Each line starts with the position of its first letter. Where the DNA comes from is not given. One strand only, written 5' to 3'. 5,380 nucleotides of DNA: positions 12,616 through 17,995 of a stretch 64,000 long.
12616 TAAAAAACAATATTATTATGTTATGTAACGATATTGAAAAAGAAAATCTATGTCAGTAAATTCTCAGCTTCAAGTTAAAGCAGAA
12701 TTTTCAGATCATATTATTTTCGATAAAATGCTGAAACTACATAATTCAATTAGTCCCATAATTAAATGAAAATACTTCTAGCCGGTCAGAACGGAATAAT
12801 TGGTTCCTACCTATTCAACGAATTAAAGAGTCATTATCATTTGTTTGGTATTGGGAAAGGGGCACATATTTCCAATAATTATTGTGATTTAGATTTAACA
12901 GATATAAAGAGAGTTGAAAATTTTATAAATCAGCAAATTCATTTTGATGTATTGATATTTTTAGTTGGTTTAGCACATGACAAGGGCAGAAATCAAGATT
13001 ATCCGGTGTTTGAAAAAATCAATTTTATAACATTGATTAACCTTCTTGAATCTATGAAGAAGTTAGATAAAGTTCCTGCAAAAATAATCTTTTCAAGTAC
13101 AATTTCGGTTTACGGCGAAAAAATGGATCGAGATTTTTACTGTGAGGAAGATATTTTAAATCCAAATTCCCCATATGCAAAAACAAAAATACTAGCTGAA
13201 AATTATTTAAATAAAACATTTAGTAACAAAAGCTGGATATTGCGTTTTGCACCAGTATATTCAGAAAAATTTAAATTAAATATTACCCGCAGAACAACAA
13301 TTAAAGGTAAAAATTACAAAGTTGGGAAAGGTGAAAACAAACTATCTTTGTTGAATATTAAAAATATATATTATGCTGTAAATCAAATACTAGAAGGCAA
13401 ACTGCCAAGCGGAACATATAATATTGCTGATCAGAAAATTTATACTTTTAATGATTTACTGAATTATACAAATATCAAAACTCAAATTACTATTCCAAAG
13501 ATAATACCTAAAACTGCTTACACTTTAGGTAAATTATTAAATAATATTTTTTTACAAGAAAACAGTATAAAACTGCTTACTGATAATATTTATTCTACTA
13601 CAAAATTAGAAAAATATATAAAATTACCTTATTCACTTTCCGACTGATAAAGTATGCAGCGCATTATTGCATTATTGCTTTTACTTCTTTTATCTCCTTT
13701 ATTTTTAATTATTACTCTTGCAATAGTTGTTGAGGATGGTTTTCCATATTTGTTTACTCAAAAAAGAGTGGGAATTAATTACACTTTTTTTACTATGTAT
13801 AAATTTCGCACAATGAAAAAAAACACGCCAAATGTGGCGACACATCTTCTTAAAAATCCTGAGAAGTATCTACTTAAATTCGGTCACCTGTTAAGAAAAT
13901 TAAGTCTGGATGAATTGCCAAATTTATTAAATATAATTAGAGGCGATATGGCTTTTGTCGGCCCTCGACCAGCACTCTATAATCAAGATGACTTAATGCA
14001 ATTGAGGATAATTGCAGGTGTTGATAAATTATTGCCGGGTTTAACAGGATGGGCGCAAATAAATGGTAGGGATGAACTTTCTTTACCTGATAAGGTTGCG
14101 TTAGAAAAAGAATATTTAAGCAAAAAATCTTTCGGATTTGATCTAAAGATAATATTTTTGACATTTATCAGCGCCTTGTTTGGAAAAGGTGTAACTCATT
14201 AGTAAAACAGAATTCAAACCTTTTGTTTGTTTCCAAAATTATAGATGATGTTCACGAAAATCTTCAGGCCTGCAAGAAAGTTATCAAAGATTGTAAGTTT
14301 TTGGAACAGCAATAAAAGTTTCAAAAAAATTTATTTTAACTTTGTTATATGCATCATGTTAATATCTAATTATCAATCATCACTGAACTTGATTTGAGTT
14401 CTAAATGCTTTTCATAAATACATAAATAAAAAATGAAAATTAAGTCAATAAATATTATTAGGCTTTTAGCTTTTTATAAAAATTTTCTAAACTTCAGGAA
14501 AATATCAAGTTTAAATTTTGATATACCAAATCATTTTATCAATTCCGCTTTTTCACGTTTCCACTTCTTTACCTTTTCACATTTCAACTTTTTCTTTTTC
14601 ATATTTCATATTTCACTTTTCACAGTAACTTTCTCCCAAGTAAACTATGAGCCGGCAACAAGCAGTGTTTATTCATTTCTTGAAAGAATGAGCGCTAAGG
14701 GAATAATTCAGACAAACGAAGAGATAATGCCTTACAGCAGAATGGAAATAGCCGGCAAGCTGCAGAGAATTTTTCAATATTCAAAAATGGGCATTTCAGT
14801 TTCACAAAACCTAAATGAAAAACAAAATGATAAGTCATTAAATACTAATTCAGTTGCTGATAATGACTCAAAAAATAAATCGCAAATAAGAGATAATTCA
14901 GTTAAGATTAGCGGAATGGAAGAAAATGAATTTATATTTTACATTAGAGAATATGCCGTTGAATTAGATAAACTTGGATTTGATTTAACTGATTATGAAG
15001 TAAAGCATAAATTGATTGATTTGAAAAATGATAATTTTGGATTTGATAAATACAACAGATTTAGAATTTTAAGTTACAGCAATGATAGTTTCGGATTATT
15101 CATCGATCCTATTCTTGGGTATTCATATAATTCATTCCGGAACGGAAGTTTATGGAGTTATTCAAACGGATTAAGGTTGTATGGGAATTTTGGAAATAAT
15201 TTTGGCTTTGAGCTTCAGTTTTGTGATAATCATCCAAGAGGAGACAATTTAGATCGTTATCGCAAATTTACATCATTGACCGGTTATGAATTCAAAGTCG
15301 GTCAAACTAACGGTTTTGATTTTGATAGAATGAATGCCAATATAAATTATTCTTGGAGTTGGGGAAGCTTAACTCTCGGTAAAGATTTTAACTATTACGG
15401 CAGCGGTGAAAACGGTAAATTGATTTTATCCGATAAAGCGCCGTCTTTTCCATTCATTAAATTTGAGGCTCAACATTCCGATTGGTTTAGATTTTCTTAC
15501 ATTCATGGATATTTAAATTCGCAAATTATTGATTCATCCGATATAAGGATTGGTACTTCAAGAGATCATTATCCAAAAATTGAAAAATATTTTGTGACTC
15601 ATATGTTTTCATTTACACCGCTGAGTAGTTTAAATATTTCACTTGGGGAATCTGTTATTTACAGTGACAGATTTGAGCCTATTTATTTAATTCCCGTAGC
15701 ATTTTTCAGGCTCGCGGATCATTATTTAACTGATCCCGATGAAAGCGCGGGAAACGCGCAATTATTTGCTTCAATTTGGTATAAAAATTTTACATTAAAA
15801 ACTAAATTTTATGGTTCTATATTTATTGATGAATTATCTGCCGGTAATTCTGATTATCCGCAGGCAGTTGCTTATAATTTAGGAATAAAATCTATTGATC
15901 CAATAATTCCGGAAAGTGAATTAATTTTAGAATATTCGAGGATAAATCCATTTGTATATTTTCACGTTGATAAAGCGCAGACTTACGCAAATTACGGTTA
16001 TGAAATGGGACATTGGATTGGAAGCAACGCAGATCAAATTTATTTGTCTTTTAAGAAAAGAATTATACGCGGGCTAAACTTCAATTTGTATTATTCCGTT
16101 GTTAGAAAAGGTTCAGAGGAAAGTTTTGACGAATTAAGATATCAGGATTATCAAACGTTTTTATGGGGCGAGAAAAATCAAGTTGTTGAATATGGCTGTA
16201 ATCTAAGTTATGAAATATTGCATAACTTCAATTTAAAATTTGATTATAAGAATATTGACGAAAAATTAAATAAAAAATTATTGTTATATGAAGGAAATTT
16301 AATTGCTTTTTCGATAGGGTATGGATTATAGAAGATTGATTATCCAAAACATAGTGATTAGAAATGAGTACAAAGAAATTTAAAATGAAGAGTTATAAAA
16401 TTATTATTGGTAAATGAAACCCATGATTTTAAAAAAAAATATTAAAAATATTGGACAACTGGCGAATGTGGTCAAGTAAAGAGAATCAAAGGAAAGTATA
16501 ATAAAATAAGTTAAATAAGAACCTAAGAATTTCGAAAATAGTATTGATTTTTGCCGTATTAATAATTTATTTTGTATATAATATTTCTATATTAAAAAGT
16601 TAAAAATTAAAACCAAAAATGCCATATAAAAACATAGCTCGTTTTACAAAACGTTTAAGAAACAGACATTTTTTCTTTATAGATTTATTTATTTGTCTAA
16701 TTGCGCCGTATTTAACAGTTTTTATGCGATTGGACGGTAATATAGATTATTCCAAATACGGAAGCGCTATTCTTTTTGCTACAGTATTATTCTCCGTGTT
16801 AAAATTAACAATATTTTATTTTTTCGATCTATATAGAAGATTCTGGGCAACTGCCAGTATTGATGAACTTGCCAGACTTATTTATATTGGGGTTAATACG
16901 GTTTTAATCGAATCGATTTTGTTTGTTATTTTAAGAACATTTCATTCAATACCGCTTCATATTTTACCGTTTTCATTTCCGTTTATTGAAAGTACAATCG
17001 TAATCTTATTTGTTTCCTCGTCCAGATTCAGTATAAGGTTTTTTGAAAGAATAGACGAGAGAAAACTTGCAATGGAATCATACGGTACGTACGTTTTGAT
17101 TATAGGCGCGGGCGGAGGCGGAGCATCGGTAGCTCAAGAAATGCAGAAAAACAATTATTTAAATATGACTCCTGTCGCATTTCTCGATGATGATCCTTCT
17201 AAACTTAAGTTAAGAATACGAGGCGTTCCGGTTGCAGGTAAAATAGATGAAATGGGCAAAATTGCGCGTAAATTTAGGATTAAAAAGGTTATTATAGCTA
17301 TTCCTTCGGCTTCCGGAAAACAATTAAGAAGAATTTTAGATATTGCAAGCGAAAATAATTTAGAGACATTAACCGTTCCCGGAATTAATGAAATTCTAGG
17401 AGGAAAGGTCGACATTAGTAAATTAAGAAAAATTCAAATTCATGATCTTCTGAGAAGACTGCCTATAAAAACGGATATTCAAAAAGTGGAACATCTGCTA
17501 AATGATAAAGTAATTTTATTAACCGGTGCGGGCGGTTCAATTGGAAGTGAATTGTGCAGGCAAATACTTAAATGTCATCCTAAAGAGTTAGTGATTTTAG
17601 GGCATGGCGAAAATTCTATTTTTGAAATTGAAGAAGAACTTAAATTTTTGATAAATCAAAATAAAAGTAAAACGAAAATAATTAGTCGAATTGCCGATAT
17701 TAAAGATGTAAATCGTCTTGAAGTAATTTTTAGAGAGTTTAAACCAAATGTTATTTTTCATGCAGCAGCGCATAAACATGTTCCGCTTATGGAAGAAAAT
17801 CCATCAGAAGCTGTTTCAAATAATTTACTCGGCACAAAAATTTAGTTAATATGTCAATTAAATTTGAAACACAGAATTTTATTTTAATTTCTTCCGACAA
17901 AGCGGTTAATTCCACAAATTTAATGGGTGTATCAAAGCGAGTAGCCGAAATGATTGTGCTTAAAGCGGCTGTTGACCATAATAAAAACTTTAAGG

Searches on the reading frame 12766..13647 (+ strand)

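Call 56: search_protein_families(library=pfam, proteins=[window:12766-13647:+], max_evalue=0.00001)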
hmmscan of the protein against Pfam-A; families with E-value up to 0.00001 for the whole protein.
window:12766-13647:+ (293 aa): 3 families
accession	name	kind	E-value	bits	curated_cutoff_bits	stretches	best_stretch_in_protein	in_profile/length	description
PF01370.27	Epimerase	-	1.1e-22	81.1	20.9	1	3-220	1-239/240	NAD dependent epimerase/dehydratase family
PF16363.11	GDP_Man_Dehyd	-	1.9e-16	60.9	27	1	5-243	2-270/332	GDP-mannose 4,6 dehydratase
PF04321.23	RmlD_sub_bind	-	1.4e-13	51.1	27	1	1-168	1-155/287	RmlD substrate binding domain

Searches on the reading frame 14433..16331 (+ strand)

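Call 56: search_protein_families(library=pfam, proteins=[window:14433-16331:+], max_evalue=0.00001)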
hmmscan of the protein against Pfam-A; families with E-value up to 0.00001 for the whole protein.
window:14433-16331:+ (632 aa): 1 family
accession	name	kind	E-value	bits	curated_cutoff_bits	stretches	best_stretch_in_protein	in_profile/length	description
PF14052.12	Caps_assemb_Wzi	-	3.9e-16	59.5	30.1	1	246-574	18-344/392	Capsule assembly protein Wzi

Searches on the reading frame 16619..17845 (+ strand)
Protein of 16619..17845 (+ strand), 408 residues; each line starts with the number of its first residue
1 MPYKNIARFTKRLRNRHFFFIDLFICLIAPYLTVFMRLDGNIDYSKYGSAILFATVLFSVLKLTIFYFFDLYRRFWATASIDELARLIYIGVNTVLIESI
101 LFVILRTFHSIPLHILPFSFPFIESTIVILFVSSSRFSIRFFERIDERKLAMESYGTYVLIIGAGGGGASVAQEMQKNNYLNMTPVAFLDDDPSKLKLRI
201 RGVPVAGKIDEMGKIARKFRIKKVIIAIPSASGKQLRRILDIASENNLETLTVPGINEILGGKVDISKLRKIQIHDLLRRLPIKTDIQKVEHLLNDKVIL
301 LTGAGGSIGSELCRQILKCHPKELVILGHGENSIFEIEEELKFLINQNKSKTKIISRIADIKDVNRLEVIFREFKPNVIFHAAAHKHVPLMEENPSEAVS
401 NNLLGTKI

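Call 56: search_protein_families(library=pfam, proteins=[window:16619-17845:+], max_evalue=0.00001)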
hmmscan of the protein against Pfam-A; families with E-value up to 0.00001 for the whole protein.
window:16619-17845:+ (408 aa): 5 families
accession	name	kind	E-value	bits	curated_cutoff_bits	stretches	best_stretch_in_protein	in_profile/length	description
PF02719.21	Polysacc_synt_2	-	3e-36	125.5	20.2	1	299-407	1-109/293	Polysaccharide biosynthesis protein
PF13727.12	CoA_binding_3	-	5.6e-16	59.5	25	1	69-254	3-175/175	CoA-binding domain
PF16363.11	GDP_Man_Dehyd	-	7.1e-11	42.6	27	1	300-406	1-106/332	GDP-mannose 4,6 dehydratase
PF01370.27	Epimerase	-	8.7e-10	38.8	20.9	1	299-406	1-95/240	NAD dependent epimerase/dehydratase family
PF04321.23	RmlD_sub_bind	-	4.8e-08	32.9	27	1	299-406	3-82/287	RmlD substrate binding domain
